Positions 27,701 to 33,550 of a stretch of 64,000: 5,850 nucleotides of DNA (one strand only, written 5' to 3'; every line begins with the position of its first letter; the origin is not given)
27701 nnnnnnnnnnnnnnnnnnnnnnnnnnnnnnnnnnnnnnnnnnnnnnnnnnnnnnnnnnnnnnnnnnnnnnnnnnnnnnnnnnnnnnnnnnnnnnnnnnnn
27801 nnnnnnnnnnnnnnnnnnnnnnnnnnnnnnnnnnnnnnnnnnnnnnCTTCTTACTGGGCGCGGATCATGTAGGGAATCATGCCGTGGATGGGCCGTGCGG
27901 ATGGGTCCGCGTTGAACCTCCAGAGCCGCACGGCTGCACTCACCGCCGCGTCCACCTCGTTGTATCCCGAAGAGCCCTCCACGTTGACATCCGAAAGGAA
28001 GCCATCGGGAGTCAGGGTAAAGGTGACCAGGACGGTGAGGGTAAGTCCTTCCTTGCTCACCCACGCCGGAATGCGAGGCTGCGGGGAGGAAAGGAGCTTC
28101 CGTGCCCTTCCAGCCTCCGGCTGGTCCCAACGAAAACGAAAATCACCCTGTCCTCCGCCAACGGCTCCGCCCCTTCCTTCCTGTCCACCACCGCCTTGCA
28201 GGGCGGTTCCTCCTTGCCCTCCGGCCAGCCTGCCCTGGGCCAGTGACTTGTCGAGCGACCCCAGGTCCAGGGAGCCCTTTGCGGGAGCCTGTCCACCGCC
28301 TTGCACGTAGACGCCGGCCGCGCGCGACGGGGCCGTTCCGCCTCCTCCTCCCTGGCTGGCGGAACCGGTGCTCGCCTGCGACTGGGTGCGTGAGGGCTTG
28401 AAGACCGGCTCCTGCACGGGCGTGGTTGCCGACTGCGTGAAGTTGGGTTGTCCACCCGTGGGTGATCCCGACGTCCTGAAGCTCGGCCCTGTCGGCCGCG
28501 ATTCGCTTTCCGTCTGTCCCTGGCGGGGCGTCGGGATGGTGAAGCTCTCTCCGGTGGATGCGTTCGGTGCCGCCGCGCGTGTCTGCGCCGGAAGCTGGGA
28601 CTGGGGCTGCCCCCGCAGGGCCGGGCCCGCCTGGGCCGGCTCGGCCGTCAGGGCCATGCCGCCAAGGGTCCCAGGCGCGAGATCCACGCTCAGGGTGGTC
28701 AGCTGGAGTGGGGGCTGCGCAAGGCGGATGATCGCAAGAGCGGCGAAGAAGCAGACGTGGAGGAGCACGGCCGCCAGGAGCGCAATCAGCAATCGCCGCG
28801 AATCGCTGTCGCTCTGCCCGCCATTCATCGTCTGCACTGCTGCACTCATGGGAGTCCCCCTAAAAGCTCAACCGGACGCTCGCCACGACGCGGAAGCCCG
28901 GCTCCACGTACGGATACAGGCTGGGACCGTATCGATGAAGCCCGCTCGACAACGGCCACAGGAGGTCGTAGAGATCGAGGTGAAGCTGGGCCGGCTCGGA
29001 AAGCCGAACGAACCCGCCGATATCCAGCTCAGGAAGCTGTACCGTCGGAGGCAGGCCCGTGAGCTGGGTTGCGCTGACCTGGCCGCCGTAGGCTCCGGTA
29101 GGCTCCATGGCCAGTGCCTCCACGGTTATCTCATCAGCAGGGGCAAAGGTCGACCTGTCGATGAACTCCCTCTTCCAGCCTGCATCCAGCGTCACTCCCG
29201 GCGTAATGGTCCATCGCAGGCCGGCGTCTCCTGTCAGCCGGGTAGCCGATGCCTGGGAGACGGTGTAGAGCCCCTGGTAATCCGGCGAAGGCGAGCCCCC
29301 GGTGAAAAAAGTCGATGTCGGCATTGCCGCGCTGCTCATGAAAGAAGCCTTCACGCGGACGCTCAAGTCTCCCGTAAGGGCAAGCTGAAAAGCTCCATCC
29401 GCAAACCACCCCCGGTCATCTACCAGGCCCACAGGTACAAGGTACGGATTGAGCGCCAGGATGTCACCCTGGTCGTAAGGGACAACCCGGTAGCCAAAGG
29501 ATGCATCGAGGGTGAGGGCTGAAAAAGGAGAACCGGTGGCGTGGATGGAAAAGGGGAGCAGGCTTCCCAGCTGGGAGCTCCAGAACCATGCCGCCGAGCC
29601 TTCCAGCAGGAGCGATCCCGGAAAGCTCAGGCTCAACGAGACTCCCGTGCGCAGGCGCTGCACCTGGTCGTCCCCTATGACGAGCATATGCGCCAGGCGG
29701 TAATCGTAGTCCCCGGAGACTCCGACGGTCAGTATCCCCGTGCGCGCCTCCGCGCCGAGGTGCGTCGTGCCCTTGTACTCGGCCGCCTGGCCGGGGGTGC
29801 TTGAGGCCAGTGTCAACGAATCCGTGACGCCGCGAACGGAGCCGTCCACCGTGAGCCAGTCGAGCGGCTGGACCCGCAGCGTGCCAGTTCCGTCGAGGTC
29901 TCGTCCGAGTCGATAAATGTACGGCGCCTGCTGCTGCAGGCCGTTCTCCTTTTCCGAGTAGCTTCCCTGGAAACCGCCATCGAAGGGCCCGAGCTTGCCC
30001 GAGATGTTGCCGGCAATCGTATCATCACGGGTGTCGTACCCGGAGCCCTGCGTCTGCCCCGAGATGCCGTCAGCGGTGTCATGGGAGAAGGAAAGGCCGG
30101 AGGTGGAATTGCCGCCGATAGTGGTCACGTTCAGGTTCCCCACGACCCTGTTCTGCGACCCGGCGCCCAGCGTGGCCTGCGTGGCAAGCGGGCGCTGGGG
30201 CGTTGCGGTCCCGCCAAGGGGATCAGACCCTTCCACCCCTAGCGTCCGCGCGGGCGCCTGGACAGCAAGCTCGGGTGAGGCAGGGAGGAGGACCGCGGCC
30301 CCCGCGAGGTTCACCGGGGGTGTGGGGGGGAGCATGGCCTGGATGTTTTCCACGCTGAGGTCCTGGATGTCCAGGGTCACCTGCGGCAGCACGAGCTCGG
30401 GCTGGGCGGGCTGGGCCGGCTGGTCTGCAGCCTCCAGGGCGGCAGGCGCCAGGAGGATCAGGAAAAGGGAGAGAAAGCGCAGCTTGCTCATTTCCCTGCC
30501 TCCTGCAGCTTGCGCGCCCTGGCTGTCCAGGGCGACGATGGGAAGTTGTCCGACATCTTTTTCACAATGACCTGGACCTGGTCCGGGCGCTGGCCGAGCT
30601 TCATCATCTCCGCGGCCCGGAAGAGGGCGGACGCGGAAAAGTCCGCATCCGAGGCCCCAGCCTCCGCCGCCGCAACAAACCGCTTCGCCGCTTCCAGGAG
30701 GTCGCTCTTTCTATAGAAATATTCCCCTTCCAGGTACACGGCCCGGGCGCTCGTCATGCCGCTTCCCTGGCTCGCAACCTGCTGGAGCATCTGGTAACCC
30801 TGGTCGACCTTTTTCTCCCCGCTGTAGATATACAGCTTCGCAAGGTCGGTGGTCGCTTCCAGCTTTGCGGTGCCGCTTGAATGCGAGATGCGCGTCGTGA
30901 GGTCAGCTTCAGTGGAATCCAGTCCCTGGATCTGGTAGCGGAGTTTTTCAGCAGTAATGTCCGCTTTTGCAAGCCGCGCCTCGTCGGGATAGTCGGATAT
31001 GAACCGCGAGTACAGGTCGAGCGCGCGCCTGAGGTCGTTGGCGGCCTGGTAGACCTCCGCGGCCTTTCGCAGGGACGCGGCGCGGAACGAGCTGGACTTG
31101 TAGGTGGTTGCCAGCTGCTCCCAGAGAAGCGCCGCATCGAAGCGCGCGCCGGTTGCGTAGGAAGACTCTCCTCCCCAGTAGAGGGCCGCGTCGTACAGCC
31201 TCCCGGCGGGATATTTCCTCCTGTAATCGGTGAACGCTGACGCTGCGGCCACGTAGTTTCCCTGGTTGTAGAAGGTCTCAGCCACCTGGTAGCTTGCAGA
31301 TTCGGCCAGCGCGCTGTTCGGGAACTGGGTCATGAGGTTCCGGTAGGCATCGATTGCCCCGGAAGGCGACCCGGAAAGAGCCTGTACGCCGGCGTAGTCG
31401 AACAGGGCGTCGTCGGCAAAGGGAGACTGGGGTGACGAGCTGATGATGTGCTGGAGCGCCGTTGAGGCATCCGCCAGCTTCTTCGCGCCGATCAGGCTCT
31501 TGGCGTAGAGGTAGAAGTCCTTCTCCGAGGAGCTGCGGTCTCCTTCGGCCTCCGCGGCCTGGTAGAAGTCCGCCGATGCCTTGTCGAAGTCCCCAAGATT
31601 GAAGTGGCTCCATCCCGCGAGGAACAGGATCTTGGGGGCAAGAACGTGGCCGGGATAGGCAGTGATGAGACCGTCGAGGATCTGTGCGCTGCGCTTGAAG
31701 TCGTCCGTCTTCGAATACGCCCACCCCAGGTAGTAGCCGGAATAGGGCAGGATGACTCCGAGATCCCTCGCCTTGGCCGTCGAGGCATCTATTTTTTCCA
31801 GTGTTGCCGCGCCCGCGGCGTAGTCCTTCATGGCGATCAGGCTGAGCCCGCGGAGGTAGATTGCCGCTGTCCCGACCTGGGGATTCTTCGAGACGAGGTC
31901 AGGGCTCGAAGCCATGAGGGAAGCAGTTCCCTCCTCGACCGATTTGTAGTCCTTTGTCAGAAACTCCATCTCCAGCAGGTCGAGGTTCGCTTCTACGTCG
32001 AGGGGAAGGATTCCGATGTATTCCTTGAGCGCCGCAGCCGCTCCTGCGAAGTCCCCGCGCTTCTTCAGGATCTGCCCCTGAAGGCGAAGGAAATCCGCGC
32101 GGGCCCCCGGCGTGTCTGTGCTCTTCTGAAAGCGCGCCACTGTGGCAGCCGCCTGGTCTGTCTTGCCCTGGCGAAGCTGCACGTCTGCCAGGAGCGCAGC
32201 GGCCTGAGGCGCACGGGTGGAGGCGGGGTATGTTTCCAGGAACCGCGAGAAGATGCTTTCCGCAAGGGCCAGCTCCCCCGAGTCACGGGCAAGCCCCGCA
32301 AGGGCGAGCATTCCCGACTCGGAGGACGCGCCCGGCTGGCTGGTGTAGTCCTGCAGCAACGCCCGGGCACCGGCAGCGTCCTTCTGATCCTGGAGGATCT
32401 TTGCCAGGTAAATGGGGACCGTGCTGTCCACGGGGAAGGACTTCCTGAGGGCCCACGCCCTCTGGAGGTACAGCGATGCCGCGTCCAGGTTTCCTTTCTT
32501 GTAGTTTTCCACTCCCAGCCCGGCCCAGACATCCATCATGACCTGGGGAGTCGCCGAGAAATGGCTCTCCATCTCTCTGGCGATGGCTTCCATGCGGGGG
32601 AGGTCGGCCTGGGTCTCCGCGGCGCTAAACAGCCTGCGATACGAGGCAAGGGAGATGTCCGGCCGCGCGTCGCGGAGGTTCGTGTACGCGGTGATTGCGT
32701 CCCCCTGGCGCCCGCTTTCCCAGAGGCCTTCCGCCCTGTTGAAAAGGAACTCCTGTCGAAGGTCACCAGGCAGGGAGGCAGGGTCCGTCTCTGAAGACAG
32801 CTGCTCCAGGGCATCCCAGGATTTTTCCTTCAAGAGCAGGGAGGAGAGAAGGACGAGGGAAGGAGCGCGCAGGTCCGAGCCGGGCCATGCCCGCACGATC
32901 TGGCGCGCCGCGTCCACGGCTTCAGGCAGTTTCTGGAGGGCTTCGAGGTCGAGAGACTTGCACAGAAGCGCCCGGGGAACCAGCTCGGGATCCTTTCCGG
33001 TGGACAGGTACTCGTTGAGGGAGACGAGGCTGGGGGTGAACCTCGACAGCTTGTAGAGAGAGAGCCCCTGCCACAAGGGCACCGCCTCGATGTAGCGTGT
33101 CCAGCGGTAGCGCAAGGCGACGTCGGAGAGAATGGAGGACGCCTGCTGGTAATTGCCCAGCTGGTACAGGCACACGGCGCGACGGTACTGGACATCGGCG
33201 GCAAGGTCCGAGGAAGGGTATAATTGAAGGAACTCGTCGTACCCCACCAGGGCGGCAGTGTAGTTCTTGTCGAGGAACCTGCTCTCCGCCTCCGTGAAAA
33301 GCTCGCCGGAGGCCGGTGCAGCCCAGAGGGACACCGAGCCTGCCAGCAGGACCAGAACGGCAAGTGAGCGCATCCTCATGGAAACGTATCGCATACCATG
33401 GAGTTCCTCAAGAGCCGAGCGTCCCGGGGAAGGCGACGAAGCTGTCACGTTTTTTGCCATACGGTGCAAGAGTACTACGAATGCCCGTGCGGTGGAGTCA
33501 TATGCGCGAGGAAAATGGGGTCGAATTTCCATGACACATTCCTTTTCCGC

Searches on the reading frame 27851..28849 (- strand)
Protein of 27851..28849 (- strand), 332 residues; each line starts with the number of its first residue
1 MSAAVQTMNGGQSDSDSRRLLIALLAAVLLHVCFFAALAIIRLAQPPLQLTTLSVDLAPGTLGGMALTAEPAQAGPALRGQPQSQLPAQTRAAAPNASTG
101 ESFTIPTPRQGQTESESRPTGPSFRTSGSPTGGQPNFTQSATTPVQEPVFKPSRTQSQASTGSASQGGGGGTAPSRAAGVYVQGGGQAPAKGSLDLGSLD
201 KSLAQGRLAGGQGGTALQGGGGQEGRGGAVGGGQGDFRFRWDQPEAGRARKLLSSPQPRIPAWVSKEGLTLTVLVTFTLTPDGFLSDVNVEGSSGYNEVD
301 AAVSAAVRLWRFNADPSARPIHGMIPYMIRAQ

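Call 19: search_protein_families(library=pfam, proteins=[window:27851-28849:-], max_evalue=0.001)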
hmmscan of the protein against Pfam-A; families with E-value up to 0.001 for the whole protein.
window:27851-28849:- (332 aa): 2 families
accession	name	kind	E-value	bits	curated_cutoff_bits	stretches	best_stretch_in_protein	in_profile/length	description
PF03544.19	TonB_C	-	4.2e-09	37.2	24.6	1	257-320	2-66/79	Gram-negative bacterial TonB protein C-terminal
PF13103.11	TonB_2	-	0.00016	22.2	22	1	267-308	22-63/85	TonB C terminal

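Call 21: search_protein_families(library=ncbifam, proteins=[window:27851-28849:-], max_evalue=0.01)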
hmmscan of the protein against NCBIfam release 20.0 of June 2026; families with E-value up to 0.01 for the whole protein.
window:27851-28849:- (332 aa): 6 families
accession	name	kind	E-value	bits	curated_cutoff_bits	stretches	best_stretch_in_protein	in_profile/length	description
TIGR01352.1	tonB_Cterm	subfamily_domain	2.1e-11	44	27.1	1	258-326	1-70/76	TonB family protein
TIGR02794.1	tolA_full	equivalog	4.3e-07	29.5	59.45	1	224-308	267-336/362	cell envelope integrity protein TolA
NF008082.0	PRK10819.1-3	equivalog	0.00011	22.1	265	0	250-317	158-225/242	TonB system transport protein TonB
NF008083.0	PRK10819.1-4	equivalog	0.00091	19.3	448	1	251-315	154-218/239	TonB system transport protein TonB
NF008081.0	PRK10819.1-2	equivalog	0.0027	17.7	377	1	251-324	155-225/240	TonB system transport protein TonB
NF008084.0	PRK10819.1-5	equivalog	0.008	16.1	315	0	22-184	14-184/249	TonB system transport protein TonB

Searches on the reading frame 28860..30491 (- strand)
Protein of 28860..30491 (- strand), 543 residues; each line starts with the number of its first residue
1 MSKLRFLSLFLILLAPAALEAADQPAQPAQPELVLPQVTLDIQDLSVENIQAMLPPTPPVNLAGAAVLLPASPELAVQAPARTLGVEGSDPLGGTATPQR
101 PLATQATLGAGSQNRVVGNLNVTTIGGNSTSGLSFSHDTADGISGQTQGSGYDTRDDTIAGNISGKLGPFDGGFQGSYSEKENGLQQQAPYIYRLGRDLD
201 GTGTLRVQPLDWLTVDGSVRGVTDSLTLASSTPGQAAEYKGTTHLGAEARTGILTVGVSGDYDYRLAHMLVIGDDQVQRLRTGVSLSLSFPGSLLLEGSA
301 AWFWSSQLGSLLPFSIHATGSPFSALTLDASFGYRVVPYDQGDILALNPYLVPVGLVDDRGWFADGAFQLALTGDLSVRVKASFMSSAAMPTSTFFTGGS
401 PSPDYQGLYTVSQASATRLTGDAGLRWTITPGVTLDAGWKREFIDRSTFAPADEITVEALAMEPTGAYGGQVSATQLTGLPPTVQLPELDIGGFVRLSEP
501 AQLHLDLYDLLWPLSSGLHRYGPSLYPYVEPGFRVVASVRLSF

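Call 19: search_protein_families(library=pfam, proteins=[window:28860-30491:-], max_evalue=0.001)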
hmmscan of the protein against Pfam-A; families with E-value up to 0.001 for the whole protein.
window:28860-30491:- (543 aa): 0 families

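Call 21: search_protein_families(library=ncbifam, proteins=[window:28860-30491:-], max_evalue=0.01)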
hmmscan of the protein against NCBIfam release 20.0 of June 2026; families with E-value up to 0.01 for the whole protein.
window:28860-30491:- (543 aa): 1 family
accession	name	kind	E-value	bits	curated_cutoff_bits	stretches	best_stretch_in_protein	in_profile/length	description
NF041027.1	GSU2204_Se_pt_1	equivalog_domain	0.0062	15.4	350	0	410-454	372-416/580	GSU2204 family CXXCH-containing (seleno)protein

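Call 49: find_homologous_proteins(query=window:28860-30488:-, max_evalue=0.001)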
Query window:28860-30488:- (542 aa): 22 proteins with E <= 0.001 among 8000 candidates.
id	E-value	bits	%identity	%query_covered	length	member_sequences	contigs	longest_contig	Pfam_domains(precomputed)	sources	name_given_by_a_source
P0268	0.0e+0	1119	94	94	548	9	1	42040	-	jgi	jgi:hypothetical protein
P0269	1.7e-249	847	73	99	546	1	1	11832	-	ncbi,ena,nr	ncbi:MAG TPA: hypothetical protein VMU36_10260 [Spirochaetia bacterium]|nr:hypothetical protein [Spi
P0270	1.7e-247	840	73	99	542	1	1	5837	-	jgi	jgi:hypothetical protein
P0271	3.6e-238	810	70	100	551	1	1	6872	-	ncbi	-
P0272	1.3e-235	801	68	100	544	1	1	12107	-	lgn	-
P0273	6.1e-235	799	69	99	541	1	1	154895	-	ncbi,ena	-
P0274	1.0e-233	795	68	100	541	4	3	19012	-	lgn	-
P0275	1.3e-232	791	68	100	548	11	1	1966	-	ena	-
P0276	4.0e-231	786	68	100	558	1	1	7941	-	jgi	jgi:hypothetical protein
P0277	9.6e-230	782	68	100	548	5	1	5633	-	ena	-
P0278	2.8e-225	767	66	99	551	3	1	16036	-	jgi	jgi:hypothetical protein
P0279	1.5e-222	758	66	100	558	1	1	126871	-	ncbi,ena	-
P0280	1.5e-221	755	65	100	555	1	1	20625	-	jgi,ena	-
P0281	1.3e-219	748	65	99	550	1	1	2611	-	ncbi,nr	ncbi:MAG TPA: hypothetical protein VMM82_05410, partial [Spirochaetia bacterium]|nr:hypothetical pro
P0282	2.9e-219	747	67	94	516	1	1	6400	-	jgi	jgi:hypothetical protein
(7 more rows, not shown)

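Call 57: predict_structure(alignment_id=A2)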
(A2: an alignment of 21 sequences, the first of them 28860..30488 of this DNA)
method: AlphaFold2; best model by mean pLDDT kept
length: 542 residues; sequences in the alignment: 21
mean_pLDDT: 68.5   pTM: 0.63
mean pLDDT of the five models: 68.5, 67.8, 66.1, 65.6, 64.3
residues with pLDDT >= 90: 144; 70-90: 173; 50-70: 70; < 50: 155
segments of 3 or more residues with pLDDT < 50: 2-4, 13-99, 141-150, 399-403, 481-483, 498-542
pLDDT, mean of each block of 10 residues (from residue 1): 48 40 31 27 30 39 36 32 28 38 64 72 74 80 43 81 85 92 64 85 92 94 82 84 93 91 84 74 92 91 90 95 91 90 74 79 95 90 92 62 59 90 91 91 78 88 74 77 62 57 28 34 30 24 24
secondary structure, 60 per line:
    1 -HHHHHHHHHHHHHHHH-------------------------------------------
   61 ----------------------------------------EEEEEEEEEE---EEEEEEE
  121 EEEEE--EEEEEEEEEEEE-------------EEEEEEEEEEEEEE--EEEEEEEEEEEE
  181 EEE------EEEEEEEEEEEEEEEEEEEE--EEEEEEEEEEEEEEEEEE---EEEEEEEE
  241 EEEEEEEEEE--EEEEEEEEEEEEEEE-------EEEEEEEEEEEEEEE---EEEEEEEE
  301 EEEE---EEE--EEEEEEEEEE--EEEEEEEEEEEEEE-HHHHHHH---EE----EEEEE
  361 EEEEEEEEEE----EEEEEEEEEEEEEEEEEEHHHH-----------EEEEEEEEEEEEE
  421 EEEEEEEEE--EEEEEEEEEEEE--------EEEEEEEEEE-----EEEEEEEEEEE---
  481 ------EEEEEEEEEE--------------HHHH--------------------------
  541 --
elements in order: H2-17 E101-110 E114-125 E128-139 E153-166 E169-183 E190-209 E212-229 E233-250 E253-267 E275-289 E293-304 E308-310 E313-322 E325-338 H340-346 E356-370 E375-392 H393-396 E408-429 E432-443 E452-461 E467-477 E487-496 H511-514

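Call 63: fold_search(model_id=the predicted structure, library=pdb)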
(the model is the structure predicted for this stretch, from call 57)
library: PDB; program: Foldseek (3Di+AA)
matches with E <= 10: 734; with E <= 0.001: 272
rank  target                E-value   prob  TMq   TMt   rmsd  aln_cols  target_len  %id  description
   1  1nqg                  1.0e-14  1.00  0.52  0.49   8.2       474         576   13  OUTER MEMBRANE COBALAMIN TRANSPORTER (BTUB) FROM E. COLI, WITH BOUND CALCIUM (released 2003-04-29)
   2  1ujw_A                1.6e-14  1.00  0.52  0.50   7.5       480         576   13  Structure of the complex between BtuB and Colicin E3 Receptor binding domain (released 2003-11-25)
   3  3rgm                  4.1e-14  1.00  0.51  0.50   8.3       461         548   12  Crystal structure of spin-labeled BtuB T156R1 (released 2011-10-26)
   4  1nqe                  5.4e-14  1.00  0.51  0.50   7.8       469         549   12  OUTER MEMBRANE COBALAMIN TRANSPORTER (BTUB) FROM E. COLI (released 2003-04-29)
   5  3m8b                  5.6e-14  1.00  0.50  0.50   7.6       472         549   12  Crystal structure of spin-labeled BtuB V10R1 in the apo state (released 2010-09-15)
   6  2guf                  5.9e-14  1.00  0.53  0.52   8.2       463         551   12  In meso crystal structure of the cobalamin transporter, BtuB (released 2006-12-05)
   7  2gsk_A                3.3e-13  1.00  0.52  0.48   8.2       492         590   12  Structure of the BtuB:TonB Complex (released 2006-06-13)
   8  1nqf                  3.3e-13  1.00  0.49  0.49   8.3       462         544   13  OUTER MEMBRANE COBALAMIN TRANSPORTER (BTUB) FROM E. COLI, METHIONINE SUBSTIUTION CONSTRUCT FOR SE-MET SAD PHASING (released 2003-04-29)
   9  3rgn                  4.2e-13  1.00  0.50  0.50   8.0       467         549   12  Crystal structure of spin-labeled BtuB W371R1 (released 2011-10-26)
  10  1nqh                  4.2e-13  1.00  0.51  0.48   9.0       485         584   13  OUTER MEMBRANE COBALAMIN TRANSPORTER (BTUB) FROM E. COLI, WITH BOUND CALCIUM AND CYANOCOBALAMIN (VITAMIN B12) SUBSTRATE (released 2003-04-29)
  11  3m8d                  4.7e-13  1.00  0.51  0.48   8.0       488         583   12  Crystal structure of spin-labeled BtuB V10R1 with bound calcium and cyanocobalamin (released 2010-09-15)
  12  4aip_A                1.1e-12  1.00  0.52  0.44   8.0       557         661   10  The FrpB iron transporter from Neisseria meningitidis (F3-3 variant) (released 2013-01-23)
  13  4aip_B                1.1e-12  1.00  0.54  0.45   6.8       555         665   11  The FrpB iron transporter from Neisseria meningitidis (F3-3 variant) (released 2013-01-23)
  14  4b7o                  1.8e-12  1.00  0.53  0.45   6.6       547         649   11  THE FrpB IRON TRANSPORTER FROM NEISSERIA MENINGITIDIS (F5-1 VARIANT) APOPROTEIN FORM (released 2013-01-23)
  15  4aiq                  2.0e-12  1.00  0.52  0.44   7.1       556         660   10  The FrpB iron transporter from Neisseria meningitidis (F5-1 variant) (released 2013-01-23)
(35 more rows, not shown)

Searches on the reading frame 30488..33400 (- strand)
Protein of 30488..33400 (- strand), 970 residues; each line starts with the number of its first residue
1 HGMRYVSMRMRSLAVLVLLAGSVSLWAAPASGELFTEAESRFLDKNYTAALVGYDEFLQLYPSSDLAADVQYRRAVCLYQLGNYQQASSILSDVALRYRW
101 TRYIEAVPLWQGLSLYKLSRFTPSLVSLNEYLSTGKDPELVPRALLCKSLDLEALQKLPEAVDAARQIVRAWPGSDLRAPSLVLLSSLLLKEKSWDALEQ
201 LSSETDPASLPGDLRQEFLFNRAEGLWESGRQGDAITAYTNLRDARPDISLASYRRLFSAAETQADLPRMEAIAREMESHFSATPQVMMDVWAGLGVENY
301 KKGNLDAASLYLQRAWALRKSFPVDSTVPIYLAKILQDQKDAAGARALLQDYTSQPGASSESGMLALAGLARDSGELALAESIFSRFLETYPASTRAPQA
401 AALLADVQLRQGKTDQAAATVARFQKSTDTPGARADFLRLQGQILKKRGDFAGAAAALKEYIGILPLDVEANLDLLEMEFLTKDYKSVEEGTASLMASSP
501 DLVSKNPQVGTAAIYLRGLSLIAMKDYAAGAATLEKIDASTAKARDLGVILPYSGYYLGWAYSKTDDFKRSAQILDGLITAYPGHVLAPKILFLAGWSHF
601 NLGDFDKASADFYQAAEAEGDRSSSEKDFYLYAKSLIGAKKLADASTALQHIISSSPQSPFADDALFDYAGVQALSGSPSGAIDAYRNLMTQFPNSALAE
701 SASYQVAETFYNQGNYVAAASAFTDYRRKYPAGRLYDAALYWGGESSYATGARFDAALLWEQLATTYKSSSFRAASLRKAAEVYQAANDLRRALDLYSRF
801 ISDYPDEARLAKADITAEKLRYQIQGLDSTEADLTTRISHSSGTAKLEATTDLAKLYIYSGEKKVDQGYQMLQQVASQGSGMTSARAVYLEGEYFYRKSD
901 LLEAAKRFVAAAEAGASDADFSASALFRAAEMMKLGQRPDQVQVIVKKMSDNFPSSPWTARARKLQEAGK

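Call 19: search_protein_families(library=pfam, proteins=[window:30488-33400:-], max_evalue=0.001)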
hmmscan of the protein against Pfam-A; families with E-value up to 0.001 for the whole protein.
window:30488-33400:- (970 aa): 15 families
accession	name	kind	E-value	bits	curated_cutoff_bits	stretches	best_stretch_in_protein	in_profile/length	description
PF13174.12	TPR_6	-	4.7e-30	102.6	26.3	0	777-806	3-32/33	Tetratricopeptide repeat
PF13432.12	TPR_16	-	2.3e-22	79.5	32.7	1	404-466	3-62/65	Tetratricopeptide repeat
PF13428.12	TPR_14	-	8.2e-20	69.8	23.5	0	777-811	4-38/44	Tetratricopeptide repeat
PF13525.12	YfiO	-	1.4e-18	67.9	25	1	676-808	18-124/203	Outer membrane lipoprotein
PF14559.12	TPR_19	-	4.1e-18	65.9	25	0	44-98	4-55/68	Tetratricopeptide repeat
PF07719.23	TPR_2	-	7.9e-17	60.4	27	0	589-615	1-27/34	Tetratricopeptide repeat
PF09976.15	TPR_21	-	1.4e-12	48.2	25.5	2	363-460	78-171/193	Tetratricopeptide repeat-like domain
PF12895.13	ANAPC3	-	6.1e-12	46.1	27.2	1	592-651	26-81/82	Anaphase-promoting complex, cyclosome, subunit 3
PF17874.7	TPR_MalT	-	2.2e-08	34.2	45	1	271-460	105-305/336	MalT-like TPR region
PF00515.34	TPR_1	-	3e-08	33.6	27.8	0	68-87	1-20/34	Tetratricopeptide repeat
PF13424.12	TPR_12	-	5.8e-08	33.3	30.1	0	38-91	10-68/77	Tetratricopeptide repeat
PF13512.12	TPR_18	-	5.6e-07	30.3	21.9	0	665-748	12-95/145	Tetratricopeptide repeat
PF24575.1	TPR_Slam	-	1.5e-06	29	35.2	0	658-723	40-104/104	Surface lipoprotein assembly modifier, N-terminal TPR repeats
PF13181.12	TPR_8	-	0.00022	21.6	25.7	0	590-619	2-31/34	Tetratricopeptide repeat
PF07721.20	TPR_4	-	0.00067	20.5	27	0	398-423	1-26/26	Tetratricopeptide repeat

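Call 21: search_protein_families(library=ncbifam, proteins=[window:30488-33400:-], max_evalue=0.01)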
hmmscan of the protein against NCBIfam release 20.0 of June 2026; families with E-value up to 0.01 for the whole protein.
window:30488-33400:- (970 aa): 10 families
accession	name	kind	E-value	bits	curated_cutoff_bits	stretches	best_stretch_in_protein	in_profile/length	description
TIGR02795.1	tol_pal_ybgF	equivalog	4.1e-54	182.2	90.1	6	700-813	2-115/119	tol-pal system protein YbgF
TIGR03302.1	OM_YfiO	subfamily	1.9e-31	109.4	81.4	5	666-750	36-120/239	outer membrane protein assembly factor BamD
NF008068.0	PRK10803.1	equivalog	7.4e-18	65.4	383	2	718-809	161-252/263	cell division protein CpoB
NF052312.1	T9SS_PorW_SprE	equivalog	2.6e-13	49.5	250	1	789-952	119-282/716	type IX secretion system periplasmic lipoprotein PorW/SprE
NF052415.1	T3SS_chap_SctY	equivalog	3.2e-13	50.1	70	1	379-462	24-104/106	type III secretion apparatus assembly chaperone SctY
NF040959.1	MamA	equivalog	4.3e-08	32.8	200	0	556-654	75-167/204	magnetosome protein MamA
NF047507.1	TPR_BatC_Lepto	exception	2.3e-07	30.5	175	0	709-809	33-131/214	TPR repeat-containing protein BatC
NF008753.0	PRK11788.1-1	equivalog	0.0006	19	395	1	768-948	135-307/389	lipopolysaccharide assembly protein LapB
NF033756.1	gliding_GltC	equivalog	0.0011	17.8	450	0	36-106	122-192/622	adventurous gliding motility protein GltC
NF053852.1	vesicle_Bd0635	exception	0.0014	18.4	250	0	701-775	139-214/223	CpoB-like predatory vesicle lipoprotein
